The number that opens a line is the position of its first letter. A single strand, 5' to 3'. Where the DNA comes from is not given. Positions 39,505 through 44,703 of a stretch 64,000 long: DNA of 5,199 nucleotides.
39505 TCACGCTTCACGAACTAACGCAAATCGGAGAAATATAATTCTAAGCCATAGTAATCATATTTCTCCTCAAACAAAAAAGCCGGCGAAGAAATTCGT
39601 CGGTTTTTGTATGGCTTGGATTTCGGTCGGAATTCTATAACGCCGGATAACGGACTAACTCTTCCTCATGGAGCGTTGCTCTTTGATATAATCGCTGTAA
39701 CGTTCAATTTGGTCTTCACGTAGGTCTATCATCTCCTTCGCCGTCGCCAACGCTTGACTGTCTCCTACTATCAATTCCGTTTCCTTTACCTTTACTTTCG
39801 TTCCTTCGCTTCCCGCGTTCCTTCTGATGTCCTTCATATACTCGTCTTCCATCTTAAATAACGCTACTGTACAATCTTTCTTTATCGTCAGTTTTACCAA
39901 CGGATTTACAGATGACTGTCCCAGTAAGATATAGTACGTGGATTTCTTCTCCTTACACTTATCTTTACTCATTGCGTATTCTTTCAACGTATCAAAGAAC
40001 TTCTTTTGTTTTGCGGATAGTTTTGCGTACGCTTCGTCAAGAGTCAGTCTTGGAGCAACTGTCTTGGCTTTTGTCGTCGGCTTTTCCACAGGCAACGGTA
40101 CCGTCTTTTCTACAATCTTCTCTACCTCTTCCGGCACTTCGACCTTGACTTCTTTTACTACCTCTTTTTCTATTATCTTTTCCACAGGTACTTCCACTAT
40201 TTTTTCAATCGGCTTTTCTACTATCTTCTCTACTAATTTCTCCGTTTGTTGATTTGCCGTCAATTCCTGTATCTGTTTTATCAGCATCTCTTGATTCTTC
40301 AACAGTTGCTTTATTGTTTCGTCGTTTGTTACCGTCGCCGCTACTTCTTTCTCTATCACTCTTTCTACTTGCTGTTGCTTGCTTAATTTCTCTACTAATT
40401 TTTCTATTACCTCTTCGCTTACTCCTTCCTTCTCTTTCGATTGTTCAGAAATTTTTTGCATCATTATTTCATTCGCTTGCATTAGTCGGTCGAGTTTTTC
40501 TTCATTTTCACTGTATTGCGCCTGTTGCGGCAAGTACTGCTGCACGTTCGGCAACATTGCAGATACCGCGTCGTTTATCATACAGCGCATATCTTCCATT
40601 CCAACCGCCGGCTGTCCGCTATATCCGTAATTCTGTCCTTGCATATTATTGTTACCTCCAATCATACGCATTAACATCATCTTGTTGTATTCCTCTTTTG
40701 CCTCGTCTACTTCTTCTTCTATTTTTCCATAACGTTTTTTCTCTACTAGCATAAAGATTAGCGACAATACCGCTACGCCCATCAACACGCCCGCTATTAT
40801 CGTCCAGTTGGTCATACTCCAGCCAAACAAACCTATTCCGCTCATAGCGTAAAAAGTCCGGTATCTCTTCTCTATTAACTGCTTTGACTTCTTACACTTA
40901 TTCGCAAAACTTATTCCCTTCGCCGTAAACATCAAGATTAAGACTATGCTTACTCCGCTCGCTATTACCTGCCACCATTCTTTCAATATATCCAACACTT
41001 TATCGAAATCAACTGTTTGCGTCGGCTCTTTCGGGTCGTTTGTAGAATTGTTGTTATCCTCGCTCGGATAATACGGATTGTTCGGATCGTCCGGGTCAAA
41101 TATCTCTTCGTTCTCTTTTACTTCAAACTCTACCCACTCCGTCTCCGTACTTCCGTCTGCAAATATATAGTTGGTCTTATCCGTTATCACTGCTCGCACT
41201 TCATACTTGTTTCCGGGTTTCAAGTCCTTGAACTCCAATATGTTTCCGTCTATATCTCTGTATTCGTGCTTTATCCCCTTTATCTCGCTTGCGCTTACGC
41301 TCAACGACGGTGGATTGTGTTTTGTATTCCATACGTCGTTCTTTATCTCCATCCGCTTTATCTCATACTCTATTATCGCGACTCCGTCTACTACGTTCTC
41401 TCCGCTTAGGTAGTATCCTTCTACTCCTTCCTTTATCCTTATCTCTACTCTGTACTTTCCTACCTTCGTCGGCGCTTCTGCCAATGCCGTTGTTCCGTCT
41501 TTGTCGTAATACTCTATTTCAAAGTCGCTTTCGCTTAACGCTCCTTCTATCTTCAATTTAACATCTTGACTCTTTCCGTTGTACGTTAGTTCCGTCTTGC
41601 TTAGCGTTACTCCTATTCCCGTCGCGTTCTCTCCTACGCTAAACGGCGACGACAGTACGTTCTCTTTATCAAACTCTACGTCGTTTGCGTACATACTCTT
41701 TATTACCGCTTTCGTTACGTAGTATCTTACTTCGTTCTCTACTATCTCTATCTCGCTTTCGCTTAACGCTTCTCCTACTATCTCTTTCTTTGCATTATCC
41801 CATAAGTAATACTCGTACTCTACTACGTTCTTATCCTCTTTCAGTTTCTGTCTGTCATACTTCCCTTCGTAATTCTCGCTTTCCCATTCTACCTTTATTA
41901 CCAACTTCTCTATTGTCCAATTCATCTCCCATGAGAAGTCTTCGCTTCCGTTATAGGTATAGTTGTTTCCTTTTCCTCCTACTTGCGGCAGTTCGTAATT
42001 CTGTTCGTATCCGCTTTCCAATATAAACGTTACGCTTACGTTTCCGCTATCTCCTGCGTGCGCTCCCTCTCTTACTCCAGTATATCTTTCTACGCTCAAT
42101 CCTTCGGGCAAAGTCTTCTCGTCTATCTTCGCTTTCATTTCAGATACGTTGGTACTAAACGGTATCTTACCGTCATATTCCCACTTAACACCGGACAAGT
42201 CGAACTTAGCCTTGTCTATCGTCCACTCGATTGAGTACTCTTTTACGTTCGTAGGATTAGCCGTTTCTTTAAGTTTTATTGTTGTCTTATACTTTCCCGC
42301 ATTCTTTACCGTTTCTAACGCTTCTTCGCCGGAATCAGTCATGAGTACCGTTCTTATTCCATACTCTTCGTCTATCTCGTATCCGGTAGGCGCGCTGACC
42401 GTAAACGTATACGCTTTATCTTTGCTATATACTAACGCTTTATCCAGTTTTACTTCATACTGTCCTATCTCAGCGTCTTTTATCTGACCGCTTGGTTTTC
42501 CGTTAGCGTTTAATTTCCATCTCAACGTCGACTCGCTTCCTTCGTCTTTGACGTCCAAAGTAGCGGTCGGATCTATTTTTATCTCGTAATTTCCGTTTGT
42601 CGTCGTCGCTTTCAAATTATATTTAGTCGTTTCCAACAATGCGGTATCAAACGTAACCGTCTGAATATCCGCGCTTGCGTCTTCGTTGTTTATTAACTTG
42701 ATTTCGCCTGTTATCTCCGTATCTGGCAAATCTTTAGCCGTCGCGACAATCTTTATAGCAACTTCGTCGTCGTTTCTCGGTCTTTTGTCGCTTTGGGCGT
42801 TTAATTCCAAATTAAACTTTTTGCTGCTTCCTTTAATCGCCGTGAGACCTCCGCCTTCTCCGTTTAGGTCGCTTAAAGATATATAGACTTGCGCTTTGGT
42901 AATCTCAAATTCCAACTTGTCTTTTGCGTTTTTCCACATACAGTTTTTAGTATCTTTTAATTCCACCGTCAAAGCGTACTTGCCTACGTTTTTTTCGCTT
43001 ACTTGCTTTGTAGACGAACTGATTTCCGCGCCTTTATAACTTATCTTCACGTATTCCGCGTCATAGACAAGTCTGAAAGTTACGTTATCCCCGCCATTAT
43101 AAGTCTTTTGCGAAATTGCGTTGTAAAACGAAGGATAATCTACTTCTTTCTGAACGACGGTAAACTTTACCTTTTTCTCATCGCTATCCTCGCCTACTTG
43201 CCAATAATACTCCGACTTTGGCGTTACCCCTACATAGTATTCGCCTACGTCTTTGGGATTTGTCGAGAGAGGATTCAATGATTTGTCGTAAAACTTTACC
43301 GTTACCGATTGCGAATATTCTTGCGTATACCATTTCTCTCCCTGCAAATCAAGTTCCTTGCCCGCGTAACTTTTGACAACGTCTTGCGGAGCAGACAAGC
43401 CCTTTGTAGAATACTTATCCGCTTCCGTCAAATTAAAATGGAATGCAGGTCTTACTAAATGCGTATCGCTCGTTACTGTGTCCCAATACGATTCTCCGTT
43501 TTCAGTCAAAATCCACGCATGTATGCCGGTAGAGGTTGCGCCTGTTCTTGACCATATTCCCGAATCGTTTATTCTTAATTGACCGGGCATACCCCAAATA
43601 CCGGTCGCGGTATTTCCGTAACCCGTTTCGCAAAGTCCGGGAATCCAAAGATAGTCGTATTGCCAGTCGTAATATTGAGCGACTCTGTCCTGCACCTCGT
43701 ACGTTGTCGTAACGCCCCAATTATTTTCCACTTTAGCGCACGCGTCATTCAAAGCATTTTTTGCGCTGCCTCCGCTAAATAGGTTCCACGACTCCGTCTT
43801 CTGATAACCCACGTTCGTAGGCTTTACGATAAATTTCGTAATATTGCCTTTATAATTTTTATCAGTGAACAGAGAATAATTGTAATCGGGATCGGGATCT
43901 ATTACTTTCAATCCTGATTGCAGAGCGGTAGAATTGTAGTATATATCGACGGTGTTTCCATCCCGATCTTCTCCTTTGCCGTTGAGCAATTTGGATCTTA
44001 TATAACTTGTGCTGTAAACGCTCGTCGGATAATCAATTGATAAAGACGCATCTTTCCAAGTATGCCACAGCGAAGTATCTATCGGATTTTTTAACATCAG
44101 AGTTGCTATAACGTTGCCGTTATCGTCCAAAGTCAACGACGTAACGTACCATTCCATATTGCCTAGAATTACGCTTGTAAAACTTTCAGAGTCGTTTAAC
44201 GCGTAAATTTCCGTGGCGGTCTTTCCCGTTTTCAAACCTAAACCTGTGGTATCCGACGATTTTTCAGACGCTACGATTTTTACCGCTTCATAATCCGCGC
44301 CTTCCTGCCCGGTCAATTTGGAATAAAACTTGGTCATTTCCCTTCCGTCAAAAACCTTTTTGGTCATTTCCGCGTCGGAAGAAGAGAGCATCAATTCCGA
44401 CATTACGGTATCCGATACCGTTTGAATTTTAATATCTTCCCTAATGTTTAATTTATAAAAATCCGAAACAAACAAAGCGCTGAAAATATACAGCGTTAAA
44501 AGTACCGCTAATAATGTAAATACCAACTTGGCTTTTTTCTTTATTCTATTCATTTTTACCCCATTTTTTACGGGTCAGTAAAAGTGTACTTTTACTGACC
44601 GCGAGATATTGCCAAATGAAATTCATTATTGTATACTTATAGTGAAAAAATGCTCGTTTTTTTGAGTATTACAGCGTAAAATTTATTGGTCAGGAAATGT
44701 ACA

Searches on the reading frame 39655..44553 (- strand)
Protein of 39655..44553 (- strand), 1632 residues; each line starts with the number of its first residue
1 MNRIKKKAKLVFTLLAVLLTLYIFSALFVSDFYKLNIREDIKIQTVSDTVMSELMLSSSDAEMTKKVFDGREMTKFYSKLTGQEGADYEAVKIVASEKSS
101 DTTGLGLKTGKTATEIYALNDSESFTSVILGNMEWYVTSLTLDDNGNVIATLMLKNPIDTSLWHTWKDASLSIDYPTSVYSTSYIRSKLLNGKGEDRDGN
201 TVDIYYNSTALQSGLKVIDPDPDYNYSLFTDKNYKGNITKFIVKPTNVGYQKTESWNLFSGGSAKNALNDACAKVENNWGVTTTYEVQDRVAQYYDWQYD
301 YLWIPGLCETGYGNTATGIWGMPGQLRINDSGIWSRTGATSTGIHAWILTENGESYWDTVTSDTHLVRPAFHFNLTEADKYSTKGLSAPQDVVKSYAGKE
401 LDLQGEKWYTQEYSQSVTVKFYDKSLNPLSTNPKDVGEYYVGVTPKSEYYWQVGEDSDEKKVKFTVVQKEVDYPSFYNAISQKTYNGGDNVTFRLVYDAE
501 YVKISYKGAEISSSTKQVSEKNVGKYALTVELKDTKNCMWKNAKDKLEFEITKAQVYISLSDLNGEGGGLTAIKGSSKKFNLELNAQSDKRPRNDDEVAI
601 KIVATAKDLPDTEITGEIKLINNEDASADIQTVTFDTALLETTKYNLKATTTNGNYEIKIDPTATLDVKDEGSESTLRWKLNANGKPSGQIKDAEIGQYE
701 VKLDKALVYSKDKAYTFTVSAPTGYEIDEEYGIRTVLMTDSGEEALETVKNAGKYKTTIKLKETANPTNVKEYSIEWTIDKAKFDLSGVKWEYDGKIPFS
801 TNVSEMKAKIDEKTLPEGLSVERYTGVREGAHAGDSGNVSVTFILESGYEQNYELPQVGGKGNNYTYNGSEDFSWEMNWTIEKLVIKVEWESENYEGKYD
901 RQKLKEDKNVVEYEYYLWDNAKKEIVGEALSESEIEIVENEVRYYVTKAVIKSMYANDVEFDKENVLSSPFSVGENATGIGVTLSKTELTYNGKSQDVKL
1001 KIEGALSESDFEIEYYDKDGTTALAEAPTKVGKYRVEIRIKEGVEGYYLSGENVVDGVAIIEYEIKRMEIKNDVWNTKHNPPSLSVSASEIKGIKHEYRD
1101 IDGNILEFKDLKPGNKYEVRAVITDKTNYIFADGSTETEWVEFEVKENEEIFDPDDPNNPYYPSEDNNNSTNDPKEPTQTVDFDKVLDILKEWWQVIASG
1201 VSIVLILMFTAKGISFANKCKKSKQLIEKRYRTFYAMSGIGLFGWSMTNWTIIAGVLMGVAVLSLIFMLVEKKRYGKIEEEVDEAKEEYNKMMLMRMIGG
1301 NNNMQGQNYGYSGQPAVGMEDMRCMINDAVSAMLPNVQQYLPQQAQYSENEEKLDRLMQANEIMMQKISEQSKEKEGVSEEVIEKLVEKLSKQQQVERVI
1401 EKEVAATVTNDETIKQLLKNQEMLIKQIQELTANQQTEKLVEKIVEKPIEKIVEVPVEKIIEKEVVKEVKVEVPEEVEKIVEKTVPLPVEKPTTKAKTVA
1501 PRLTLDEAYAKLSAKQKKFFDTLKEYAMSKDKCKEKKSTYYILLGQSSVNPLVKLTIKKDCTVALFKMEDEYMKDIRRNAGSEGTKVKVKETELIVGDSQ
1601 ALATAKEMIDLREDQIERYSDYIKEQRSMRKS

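Call 7: search_protein_families(library=pfam, proteins=[window:39655-44553:-], max_evalue=0.01)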
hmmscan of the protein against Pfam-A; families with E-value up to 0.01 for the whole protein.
window:39655-44553:- (1632 aa): 1 family
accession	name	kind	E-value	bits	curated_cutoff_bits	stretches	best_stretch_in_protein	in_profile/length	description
PF18887.5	MBG_3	-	0.00073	20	25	0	982-1042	3-55/72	MBG domain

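Call 12: find_encoding_contigs(protein=window:39655-44553:-, flank=6000, max_places=10)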
Protein window:39655-44553:- (1632 aa): no gene with exactly this product is on record in the collection.

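Call 61: search_solved_structures(query=window:39655-44553:-, max_evalue=0.01)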
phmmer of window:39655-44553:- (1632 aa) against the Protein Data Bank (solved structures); distinct sequences matched with E-value up to 0.01: 0.

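Call 63: search_protein_families(library=ncbifam, proteins=[window:39655-44553:-], max_evalue=0.001)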
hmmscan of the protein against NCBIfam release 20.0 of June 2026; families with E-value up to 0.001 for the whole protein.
window:39655-44553:- (1632 aa): 0 families

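Call 82: find_homologous_proteins(query=window:39655-44553:-, max_evalue=1e-10)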
Query window:39655-44553:- (1632 aa): 10 proteins with E <= 1e-10 among 8000 candidates.
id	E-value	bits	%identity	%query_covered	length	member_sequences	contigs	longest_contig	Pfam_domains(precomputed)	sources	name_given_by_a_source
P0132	0.0e+0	3606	99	100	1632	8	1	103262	-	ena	-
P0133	0.0e+0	1103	40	100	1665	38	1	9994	-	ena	-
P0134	5.7e-220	752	37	69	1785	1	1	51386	-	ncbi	-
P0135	5.3e-219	749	36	69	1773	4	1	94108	-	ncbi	-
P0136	3.8e-168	580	32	99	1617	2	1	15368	-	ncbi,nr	ncbi:MAG: hypothetical protein K2K85_03930 [Clostridia bacterium]|nr:hypothetical protein [Clostridi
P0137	7.7e-165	569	31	100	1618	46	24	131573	-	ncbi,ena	-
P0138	8.7e-39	151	29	26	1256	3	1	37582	-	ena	-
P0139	1.0e-33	134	27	26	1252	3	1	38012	-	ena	-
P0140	3.6e-27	113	32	21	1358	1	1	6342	PF19789.7,PF07523.19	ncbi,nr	ncbi:MAG: bacterial Ig-like domain-containing protein [Clostridia bacterium]|nr:bacterial Ig-like do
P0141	4.1e-25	106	28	24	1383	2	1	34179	PF19789.7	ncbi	-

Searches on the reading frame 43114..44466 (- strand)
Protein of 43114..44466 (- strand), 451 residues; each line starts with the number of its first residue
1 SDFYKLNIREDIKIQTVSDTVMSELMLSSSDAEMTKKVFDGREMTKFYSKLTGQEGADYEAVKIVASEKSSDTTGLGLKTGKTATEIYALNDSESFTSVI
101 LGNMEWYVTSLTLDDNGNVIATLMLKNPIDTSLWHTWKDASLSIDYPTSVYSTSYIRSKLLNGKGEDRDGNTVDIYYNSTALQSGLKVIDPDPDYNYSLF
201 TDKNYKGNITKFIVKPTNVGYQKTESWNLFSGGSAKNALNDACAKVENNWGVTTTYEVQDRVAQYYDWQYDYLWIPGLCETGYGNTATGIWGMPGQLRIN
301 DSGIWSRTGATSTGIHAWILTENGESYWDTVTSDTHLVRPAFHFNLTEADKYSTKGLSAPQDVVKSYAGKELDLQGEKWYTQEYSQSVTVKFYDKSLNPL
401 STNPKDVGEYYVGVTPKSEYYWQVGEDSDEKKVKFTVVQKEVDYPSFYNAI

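Call 85: search_protein_families(library=pfam, alignment_id=A1, max_evalue=0.1)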
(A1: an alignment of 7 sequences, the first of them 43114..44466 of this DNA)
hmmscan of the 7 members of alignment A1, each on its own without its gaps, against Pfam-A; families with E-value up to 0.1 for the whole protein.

A. member 1, window:43114-44466:- (451 aa): 0 families

B. families by the number of members that match (of 7 scanned): 18 families
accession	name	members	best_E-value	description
PF18887.5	MBG_3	4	0.00014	MBG domain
PF07495.19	Y_Y_Y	2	0.00052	Y_Y_Y domain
PF19789.6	DUF6273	1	3.7e-05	Domain of unknown function (DUF6273)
PF04791.21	LMBR1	1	0.0061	LMBR1-like membrane protein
PF16118.10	DUF4834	1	0.0089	Domain of unknown function (DUF4834)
PF06785.16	UPF0242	1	0.011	Uncharacterised protein family (UPF0242) N-terminus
PF14159.11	CAAD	1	0.014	CAAD domains of cyanobacterial aminoacyl-tRNA synthetase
PF07172.16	GRP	1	0.015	Glycine rich protein family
PF04478.17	Mid2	1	0.022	Mid2 like cell wall stress sensor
PF22352.2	K319L-like_PKD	1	0.024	K319L-like, PKD domain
PF19370.4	DUF5945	1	0.028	Family of unknown function (DUF5945)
PF02487.23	CLN3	1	0.031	CLN3 protein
PF14316.11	DUF4381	1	0.05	Domain of unknown function (DUF4381)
PF08329.16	ChitinaseA_N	1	0.054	Chitinase A, N-terminal domain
PF01496.24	V_ATPase_I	1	0.055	V-type ATPase 116kDa subunit family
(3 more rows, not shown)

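Call 89: predict_structure(alignment_id=A1)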
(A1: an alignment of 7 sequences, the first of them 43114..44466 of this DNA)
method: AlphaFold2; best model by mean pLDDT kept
length: 451 residues; sequences in the alignment: 7
mean_pLDDT: 42.3   pTM: 0.43
mean pLDDT of the five models: 42.3, 37.3, 35.9, 35.0, 34.4
residues with pLDDT >= 90: 1; 70-90: 63; 50-70: 69; < 50: 318
segments of 3 or more residues with pLDDT < 50: 1-18, 29-36, 70-76, 80-95, 127-341, 355-386, 419-427, 439-451
pLDDT, mean of each block of 10 residues (from residue 1): 22 35 63 47 79 80 70 46 43 56 62 62 52 29 25 30 34 32 25 26 34 35 23 25 23 25 22 28 27 29 27 34 32 33 65 48 29 29 49 85 74 65 46 66 35 26
secondary structure, 60 per line:
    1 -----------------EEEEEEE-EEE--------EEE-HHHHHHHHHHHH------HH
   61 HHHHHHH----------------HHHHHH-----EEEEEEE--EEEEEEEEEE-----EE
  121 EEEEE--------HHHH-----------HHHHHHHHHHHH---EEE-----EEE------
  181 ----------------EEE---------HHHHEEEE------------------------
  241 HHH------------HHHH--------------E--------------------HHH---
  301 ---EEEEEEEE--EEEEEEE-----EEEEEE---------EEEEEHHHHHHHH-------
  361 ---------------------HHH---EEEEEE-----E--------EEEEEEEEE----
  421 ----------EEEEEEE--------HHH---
elements in order: E18-24 E26-28 E37-39 H41-52 H59-67 H84-89 E95-101 E104-113 E119-125 H134-137 H149-160 E164-166 E172-174 E197-199 H209-212 E213-216 H256-259 E304-311 E314-320 E326-331 E341-345 H346-353 E388-393 E408-416 E431-437
